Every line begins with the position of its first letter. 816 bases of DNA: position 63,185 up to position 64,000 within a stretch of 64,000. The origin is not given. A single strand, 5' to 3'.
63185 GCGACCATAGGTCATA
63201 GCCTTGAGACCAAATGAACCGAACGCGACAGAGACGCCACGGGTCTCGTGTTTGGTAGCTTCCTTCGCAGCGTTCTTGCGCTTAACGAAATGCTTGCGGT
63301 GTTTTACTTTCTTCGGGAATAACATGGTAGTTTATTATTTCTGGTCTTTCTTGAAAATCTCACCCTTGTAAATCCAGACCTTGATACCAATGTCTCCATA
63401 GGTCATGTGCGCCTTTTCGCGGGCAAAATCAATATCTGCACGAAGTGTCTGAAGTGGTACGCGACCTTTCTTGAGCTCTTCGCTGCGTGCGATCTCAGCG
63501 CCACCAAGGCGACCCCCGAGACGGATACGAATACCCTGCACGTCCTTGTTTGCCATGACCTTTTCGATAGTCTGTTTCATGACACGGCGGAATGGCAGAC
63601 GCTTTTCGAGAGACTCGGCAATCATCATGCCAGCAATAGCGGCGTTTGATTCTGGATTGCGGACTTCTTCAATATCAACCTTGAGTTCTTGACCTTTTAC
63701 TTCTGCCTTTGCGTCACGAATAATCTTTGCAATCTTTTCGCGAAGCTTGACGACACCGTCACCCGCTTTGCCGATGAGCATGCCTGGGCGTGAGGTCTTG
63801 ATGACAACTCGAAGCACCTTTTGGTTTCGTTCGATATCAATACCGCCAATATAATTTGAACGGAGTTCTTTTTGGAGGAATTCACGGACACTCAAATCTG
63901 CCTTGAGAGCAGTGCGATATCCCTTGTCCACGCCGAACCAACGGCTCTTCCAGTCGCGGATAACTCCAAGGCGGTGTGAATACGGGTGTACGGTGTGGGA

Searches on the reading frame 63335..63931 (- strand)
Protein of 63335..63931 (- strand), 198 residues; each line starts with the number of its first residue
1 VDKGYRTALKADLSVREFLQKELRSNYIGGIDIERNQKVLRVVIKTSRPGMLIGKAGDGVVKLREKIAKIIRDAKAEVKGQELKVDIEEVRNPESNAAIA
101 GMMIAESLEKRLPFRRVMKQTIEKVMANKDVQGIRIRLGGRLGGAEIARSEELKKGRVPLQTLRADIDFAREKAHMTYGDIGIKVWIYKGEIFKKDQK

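Call 72: search_protein_families(library=pfam, proteins=[window:63335-63931:-], max_evalue=0.0001)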
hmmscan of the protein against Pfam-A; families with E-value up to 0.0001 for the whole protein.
window:63335-63931:- (198 aa): 2 families
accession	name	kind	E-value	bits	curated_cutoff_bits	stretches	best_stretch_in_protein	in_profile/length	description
PF00189.25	Ribosomal_S3_C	-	1.2e-31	109.5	34.1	1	104-187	1-83/83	Ribosomal protein S3, C-terminal domain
PF07650.23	KH_2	-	2.9e-14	53.1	22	1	15-94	2-77/78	KH domain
